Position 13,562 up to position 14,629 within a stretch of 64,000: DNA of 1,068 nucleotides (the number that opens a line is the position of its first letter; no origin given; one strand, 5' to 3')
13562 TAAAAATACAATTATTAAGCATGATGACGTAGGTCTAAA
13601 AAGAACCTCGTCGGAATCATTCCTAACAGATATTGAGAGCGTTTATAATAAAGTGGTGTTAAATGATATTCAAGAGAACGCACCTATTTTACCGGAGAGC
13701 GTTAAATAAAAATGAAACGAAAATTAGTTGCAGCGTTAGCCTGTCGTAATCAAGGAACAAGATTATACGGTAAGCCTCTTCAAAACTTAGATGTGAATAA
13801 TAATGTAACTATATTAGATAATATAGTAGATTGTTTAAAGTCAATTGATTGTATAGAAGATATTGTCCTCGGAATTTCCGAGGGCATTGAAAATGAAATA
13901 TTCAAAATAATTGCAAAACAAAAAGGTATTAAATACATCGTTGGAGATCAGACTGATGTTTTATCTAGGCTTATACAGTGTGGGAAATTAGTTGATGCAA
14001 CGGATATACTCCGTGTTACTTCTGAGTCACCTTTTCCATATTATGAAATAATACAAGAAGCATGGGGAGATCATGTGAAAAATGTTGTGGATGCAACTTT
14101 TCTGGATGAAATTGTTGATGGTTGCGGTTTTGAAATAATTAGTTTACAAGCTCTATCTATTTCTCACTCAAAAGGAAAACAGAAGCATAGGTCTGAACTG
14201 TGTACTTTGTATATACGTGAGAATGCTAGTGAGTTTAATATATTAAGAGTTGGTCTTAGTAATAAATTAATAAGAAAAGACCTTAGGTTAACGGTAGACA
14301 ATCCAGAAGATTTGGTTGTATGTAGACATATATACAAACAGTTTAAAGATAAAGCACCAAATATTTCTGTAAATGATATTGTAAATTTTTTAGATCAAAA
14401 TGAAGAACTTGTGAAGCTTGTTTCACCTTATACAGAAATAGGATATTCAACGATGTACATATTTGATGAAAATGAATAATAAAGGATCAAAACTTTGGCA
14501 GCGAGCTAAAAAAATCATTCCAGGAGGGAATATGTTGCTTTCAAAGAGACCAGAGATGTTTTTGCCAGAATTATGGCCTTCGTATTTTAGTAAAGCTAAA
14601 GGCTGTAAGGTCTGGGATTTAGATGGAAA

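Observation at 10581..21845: Pse-type pathway split by an inserted second synthase set (AKR + divergent NeuB + SpsF-like CT + class III aminotransferase)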

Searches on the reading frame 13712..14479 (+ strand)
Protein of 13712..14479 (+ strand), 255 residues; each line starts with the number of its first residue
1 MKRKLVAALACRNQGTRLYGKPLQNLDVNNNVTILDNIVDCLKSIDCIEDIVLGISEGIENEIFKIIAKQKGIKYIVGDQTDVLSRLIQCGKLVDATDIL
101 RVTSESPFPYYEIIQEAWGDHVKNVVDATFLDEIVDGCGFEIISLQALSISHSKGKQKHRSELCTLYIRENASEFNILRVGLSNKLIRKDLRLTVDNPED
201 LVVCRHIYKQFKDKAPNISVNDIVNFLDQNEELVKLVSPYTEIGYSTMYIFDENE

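Call 3: search_protein_families(library=pfam, proteins=[window:13712-14479:+])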
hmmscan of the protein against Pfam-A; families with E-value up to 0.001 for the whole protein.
window:13712-14479:+ (255 aa): 1 family
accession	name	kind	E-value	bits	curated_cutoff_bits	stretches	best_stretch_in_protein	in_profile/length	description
PF02348.25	CTP_transf_3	-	2.8e-05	24.5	22.6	1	12-189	7-184/217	Cytidylyltransferase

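Call 4: search_protein_families(library=ncbifam, proteins=[window:13712-14479:+])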
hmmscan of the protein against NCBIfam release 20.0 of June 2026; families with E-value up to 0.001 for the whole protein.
window:13712-14479:+ (255 aa): 1 family
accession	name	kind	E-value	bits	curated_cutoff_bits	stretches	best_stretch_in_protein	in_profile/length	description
TIGR04321.1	spiroSPASM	subfamily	4.6e-09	35.5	250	1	30-243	20-235/510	spiro-SPASM protein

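Call 21: search_solved_structures(query=window:13712-14479:+, max_evalue=0.01)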
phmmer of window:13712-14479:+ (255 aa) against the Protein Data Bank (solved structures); distinct sequences matched with E-value up to 0.01: 1.
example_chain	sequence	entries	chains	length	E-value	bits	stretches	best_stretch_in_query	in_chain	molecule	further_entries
6oew_A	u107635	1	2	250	1e-06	31.6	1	11-236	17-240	Cytidylyltransferase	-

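Call 46: find_homologous_proteins(query=window:13712-14479:+)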
Query window:13712-14479:+ (255 aa): 2528 proteins with E <= 0.001 among 3071 candidates; the best 120 are listed.
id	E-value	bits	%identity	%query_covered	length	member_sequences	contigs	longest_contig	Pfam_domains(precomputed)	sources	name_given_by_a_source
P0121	3.1e-164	562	100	100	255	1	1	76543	-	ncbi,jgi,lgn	ncbi:MAG: spore coat polysaccharide biosynthesis protein SpsF [Enterobacterales bacterium]|jgi:spore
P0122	6.6e-116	404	69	100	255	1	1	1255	-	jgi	-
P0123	1.5e-111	390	68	98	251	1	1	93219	-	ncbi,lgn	-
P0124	4.8e-111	388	66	98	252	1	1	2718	-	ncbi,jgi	jgi:spore coat polysaccharide biosynthesis protein SpsF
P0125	1.8e-110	386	64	99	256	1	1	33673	-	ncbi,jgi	jgi:spore coat polysaccharide biosynthesis protein SpsF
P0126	2.6e-110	386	65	98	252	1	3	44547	PF02348.26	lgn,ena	-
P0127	2.7e-110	386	65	100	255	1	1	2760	-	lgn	-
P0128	3.6e-110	385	65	98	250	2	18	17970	-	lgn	-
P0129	4.0e-110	385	66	100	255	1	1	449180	-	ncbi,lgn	ncbi:MAG: hypothetical protein OCC45_03470 [Desulfotalea sp.]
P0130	5.2e-110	385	65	98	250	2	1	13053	-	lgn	-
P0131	6.6e-110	384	66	98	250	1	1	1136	-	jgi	jgi:spore coat polysaccharide biosynthesis protein SpsF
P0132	6.7e-110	384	67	98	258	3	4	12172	-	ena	-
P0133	6.9e-110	384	65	98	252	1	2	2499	PF02348.26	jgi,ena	jgi:spore coat polysaccharide biosynthesis protein SpsF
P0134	7.3e-110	384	65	100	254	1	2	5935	-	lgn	-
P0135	1.2e-109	384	64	100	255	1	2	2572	-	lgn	-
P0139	1.7e-109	383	65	100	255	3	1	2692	PF02348.26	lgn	-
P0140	1.8e-109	383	65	98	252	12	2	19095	PF02348.26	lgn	-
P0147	4.8e-109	382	65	98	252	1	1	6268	PF02348.26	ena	-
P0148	5.1e-109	382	65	98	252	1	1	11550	PF02348.26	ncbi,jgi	jgi:spore coat polysaccharide biosynthesis protein SpsF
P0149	5.6e-109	381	65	98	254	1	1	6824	PF02348.26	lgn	-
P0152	1.2e-108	380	65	97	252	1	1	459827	PF02348.26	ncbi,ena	-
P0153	1.2e-108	380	66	100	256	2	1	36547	PF02348.26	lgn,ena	-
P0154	1.3e-108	380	66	98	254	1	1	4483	PF02348.26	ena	-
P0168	3.1e-108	379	64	98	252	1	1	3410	PF02348.26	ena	-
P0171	4.6e-108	378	67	98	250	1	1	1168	PF02348.26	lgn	-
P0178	8.8e-108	377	65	98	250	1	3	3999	PF02348.26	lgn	-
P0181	1.1e-107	377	66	98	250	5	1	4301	PF02348.26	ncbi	-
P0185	1.5e-107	377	65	98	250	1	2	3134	PF02348.26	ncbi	-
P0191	2.3e-107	376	64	98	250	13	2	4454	PF02348.26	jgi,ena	jgi:spore coat polysaccharide biosynthesis protein SpsF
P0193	2.8e-107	376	64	98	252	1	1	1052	PF02348.26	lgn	-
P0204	6.8e-107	375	64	98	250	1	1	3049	PF02348.26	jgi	jgi:spore coat polysaccharide biosynthesis protein SpsF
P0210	9.4e-107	374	64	100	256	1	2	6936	PF02348.26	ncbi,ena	-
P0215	1.4e-106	374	64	98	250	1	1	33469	PF02348.26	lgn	-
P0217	1.6e-106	373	64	98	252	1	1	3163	PF02348.26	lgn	-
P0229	2.5e-106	373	65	98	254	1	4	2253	PF02348.26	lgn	-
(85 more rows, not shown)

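Call 55: predict_structure(alignment_id=A2)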
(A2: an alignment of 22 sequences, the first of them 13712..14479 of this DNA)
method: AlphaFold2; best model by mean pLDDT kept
length: 255 residues; sequences in the alignment: 22
mean_pLDDT: 87.1   pTM: 0.85
mean pLDDT of the five models: 87.1, 86.8, 85.7, 82.9, 75.2
residues with pLDDT >= 90: 148; 70-90: 80; 50-70: 22; < 50: 5
segments of 3 or more residues with pLDDT < 50: 252-255
pLDDT, mean of each block of 10 residues (from residue 1): 91 61 90 93 95 85 90 91 89 97 87 92 96 86 94 74 76 93 83 89 95 92 94 92 72 46
secondary structure, 60 per line:
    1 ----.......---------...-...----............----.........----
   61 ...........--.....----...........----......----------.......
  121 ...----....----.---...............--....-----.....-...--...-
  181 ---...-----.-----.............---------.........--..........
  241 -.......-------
elements in order: E5-11 E25-27 H34-43 E48-56 H61-71 E74-78 H83-93 E98-103 H114-123 E128-131 E140-144 H145-154 H157-160 H166-170 E177-179 H198-210 H220-228 H231-240 H242-248

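Call 58: fold_search(model_id=the predicted structure, library=pdb)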
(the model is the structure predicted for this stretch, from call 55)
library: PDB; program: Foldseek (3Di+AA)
matches with E <= 10: 1333; with E <= 0.001: 337
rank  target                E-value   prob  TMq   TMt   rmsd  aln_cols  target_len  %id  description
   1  6oew_B                2.0e-16  1.00  0.81  0.86   2.1       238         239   21  Structure of a Cytidylyltransferase from Leptospira borgpetersenii serovar Hardjo-bovis (strain JB197) (released 2019-04-17)
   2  6oew_A                3.1e-16  1.00  0.81  0.86   2.1       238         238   21  Structure of a Cytidylyltransferase from Leptospira borgpetersenii serovar Hardjo-bovis (strain JB197) (released 2019-04-17)
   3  1vic_B                9.3e-10  1.00  0.62  0.64   4.8       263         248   13  Crystal structure of CMP-KDO synthetase (released 2003-12-30)
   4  1h7e_A                3.2e-09  1.00  0.62  0.64   5.0       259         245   13  The structure of CMP:2-keto-3-deoxy-manno-octonic acid synthetase and of its complexes with substrates and substrate a (released 2001-09-13)
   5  1h6j_A                4.4e-09  1.00  0.63  0.67   4.3       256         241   13  The three-dimensional structure of capsule-specific CMP:2-keto-3-deoxy-manno-octonic acid synthetase from Escherichia  (released 2001-07-12)
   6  1gqc_A                4.4e-09  1.00  0.63  0.67   4.2       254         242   12  THE STRUCTURE OF CMP:2-KETO-3-DEOXY-MANNO-OCTONIC ACID SYNTHETASE COMPLEXED WITH CMP-Kdo at 100K (released 2002-02-11)
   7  3duv_B                5.0e-09  1.00  0.62  0.62   4.5       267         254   13  Crystal structure of 3-deoxy-manno-octulosonate cytidylyltransferase from Haemophilus influenzae complexed with the su (released 2008-12-09)
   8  3oam_B                6.4e-09  1.00  0.63  0.64   4.3       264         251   14  Crystal structure of cytidylyltransferase from Vibrio cholerae (released 2010-09-22)
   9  3oam_A                7.3e-09  1.00  0.62  0.63   4.5       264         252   14  Crystal structure of cytidylyltransferase from Vibrio cholerae (released 2010-09-22)
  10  3k8e_D                7.7e-09  1.00  0.58  0.62   5.0       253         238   15  Crystal structure of E. coli lipopolysaccharide specific CMP-KDO synthetase (released 2009-11-10)
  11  1vic_A                8.7e-09  1.00  0.63  0.63   4.2       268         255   12  Crystal structure of CMP-KDO synthetase (released 2003-12-30)
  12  9t4z_B                8.7e-09  1.00  0.57  0.65   5.9       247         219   11  Crystal structure of PpNeuA CMP-Kdn synthetase (released 2026-03-11)
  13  3oam_D                1.1e-08  1.00  0.63  0.64   4.3       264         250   14  Crystal structure of cytidylyltransferase from Vibrio cholerae (released 2010-09-22)
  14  1vh3_C                1.4e-08  1.00  0.60  0.64   4.5       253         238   12  Crystal structure of CMP-KDO synthetase (released 2003-12-30)
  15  1eyr_A                1.5e-08  1.00  0.54  0.60   5.8       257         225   12  Structure of a sialic acid activating synthetase, CMP acylneuraminate synthetase in the presence and absence of CDP (released 2001-02-14)
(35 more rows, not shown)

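Call 59: find_related_loci(query=A2, collection=metagenome_contigs, flank=8000)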
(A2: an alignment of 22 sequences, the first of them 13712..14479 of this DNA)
Query A2 (255 aa) in metagenome_contigs; peptide patterns used: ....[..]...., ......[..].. (x = any residue, [..] = any of these).
592 stretches matched a pattern; 557 encode a relative of the query (tblastn E <= 1e-3); the best 80 are kept; 80 distinct loci.
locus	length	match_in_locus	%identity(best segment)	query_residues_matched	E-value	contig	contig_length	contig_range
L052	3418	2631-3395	64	1-255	5e-119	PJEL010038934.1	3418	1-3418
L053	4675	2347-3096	65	1-250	1e-116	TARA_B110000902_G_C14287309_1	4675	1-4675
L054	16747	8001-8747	66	1-249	4e-115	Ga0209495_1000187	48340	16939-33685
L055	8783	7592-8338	65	1-249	3e-115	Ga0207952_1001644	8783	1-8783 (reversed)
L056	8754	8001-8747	66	1-249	4e-115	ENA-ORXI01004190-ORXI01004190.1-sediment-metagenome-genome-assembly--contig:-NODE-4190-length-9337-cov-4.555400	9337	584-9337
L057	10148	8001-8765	63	1-255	2e-115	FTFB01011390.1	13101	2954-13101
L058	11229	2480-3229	64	1-250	7e-115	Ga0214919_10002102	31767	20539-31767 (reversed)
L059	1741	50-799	64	1-250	4e-123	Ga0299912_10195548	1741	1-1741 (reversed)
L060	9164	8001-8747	65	1-249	9e-115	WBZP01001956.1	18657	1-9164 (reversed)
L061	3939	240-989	66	1-250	2e-116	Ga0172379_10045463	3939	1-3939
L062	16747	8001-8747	65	1-249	1e-114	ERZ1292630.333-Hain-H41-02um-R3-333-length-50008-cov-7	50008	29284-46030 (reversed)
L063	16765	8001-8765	62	1-255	2e-114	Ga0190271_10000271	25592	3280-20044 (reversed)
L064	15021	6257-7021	63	1-255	3e-114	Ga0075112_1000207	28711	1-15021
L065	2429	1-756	66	4-255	2e-119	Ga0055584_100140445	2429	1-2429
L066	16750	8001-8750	64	1-250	9e-114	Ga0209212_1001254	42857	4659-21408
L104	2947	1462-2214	65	1-251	3e-114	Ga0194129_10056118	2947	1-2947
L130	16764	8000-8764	60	1-255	5e-108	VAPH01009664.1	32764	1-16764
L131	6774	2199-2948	63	1-250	9e-108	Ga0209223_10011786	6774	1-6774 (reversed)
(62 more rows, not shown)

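Call 89: search_dna_similar(query=window:13712-14479:+, collection=plasmids, mode=protein, max_rows=15, max_evalue=1e-10)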
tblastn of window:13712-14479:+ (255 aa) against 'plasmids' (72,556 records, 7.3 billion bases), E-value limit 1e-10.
Records with a match: 6; places in all: 6; records where one place covers at least 80% of the query: 3.
Best place of each record, by identity: <60% 6.
By first word of the organism name: Priestia 2; Bacillus 1; Neorhizobium 1; Rhizobium 1; Pseudosulfitobacter 1.
By predicted mobility (MOB-suite, as given by PLSDB): non-mobilizable 5; mobilizable 1.
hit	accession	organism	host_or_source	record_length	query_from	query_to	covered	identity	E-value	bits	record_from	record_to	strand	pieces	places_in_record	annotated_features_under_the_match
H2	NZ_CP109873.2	Bacillus cereus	pepper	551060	2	238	93%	27.8%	1e-16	86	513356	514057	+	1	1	NTP transferase domain-containing protein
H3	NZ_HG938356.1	Neorhizobium galegae bv. officinalis bv. officinalis str. ...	Galega officinalis root nodule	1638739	4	200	77%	29.8%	1e-15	84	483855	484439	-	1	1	record has no annotation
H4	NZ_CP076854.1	Rhizobium sp. WYJ-E13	Curcuma wenyujin Y.H. Chen et C. ...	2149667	9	200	75%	29.5%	2e-16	86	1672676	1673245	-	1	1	none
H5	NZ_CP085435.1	Priestia megaterium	single cell,soil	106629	2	236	92%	23.8%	6e-13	75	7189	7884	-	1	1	spore coat protein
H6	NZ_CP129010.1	Priestia aryabhattai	mixed culture,sea water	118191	2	236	92%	23.4%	1e-12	75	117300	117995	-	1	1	none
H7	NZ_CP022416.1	Pseudosulfitobacter pseudonitzschiae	Skeletonema marinoi strain RO5AC,Cell ...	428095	6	207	79%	27.1%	2e-11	71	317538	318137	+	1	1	aminotransferase class III-fold pyridoxal phosphate-dependent enzyme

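Call 91: get_annotated_region(hit=H7, flank=9000)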
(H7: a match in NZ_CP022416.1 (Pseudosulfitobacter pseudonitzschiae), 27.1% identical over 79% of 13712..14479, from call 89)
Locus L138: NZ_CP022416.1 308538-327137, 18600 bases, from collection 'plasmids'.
description: Pseudosulfitobacter pseudonitzschiae strain SMR1 plasmid pSMR1-1, complete sequence
organism: Pseudosulfitobacter pseudonitzschiae (NCBI taxid 1402135)
taxonomy: Bacteria; Pseudomonadota; Alphaproteobacteria; Rhodobacterales; Roseobacteraceae; Pseudosulfitobacter; Pseudosulfitobacter pseudonitzschiae
host: -; source: Skeletonema marinoi strain RO5AC,Cell culture,Top-layer sediments; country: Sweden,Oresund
typing (MOB-suite, as given by PLSDB): mobilizable; relaxase MOBP
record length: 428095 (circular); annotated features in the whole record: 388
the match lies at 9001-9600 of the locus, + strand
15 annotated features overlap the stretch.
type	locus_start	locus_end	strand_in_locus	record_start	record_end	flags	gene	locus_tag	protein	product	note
CDS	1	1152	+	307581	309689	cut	-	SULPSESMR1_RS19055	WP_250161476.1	polysaccharide biosynthesis tyrosine autokinase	GO:0045226 - extracellular polysaccharide biosynthetic process [Evidence IEA]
CDS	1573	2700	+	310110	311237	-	-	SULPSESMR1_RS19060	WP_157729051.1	glycosyltransferase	-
CDS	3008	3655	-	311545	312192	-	-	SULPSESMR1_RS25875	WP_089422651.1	transcription termination/antitermination NusG family protein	GO:0006354 - DNA-templated transcription elongation [Evidence IEA]; GO:0006355 - regulation of DNA-templated ...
CDS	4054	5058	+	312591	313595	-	pseB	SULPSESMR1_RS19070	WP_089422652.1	UDP-N-acetylglucosamine 4,6-dehydratase (inverting)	-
CDS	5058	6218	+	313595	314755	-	pseC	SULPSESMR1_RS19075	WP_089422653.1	UDP-4-amino-4, 6-dideoxy-N-acetyl-beta-L-altrosamine transaminase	-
CDS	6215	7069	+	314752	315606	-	-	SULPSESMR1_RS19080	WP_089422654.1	aldo/keto reductase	-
CDS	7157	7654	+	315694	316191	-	-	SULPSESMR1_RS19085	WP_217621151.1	GNAT family protein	-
CDS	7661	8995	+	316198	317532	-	-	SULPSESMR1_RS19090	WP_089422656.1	hypothetical protein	-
CDS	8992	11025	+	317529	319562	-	-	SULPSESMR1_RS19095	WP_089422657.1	aminotransferase class III-fold pyridoxal phosphate-dependent enzyme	-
CDS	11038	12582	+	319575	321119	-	pseG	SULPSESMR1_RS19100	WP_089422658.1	UDP-2,4-diacetamido-2,4, 6-trideoxy-beta-L-altropyranose hydrolase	-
CDS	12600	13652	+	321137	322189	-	pseI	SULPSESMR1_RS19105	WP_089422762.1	pseudaminic acid synthase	-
CDS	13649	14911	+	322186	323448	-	-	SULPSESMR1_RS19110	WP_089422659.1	oligosaccharide repeat unit polymerase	GO:0000271 - polysaccharide biosynthetic process [Evidence IEA]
CDS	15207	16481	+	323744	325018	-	-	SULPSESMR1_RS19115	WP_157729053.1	hypothetical protein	-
CDS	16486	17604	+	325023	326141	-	-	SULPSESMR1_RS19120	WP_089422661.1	glycosyltransferase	-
CDS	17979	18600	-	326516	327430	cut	-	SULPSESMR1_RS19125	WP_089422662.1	tyrosine-type recombinase/integrase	GO:0015074 - DNA integration [Evidence IEA]; GO:0006310 - DNA recombination [Evidence IEA]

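Call 100: search_protein_families(library=pfam, proteins=[L138:7661-8995:+, L138:7157-7654:+, L138:11038-12582:+], max_evalue=0.001)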
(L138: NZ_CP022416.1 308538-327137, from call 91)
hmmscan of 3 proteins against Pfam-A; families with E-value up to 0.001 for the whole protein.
L138:7661-8995:+ (444 aa): 0 families

L138:7157-7654:+ (165 aa): 2 families
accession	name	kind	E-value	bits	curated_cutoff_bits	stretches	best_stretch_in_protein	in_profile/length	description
PF13302.13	Acetyltransf_3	-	2.1e-12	48.3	25.4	1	3-122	14-132/138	Acetyltransferase (GNAT) domain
PF00583.31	Acetyltransf_1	-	0.00014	22.6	20.7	1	43-122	35-111/116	Acetyltransferase (GNAT) family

L138:11038-12582:+ (514 aa): 4 families
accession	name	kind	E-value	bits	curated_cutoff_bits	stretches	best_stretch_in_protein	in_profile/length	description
PF13302.13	Acetyltransf_3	-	1.2e-11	45.9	25.4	1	368-499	3-138/138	Acetyltransferase (GNAT) domain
PF00583.31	Acetyltransf_1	-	5.4e-10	40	20.7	1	398-498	17-116/116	Acetyltransferase (GNAT) family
PF04101.22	Glyco_tran_28_C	-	2.6e-09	37.7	22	1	198-336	2-143/166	Glycosyltransferase family 28 C-terminal domain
PF06722.18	EryCIII-like_C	-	0.00082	19.8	31.7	0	261-348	39-127/145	Erythromycin biosynthesis protein CIII-like, C-terminal domain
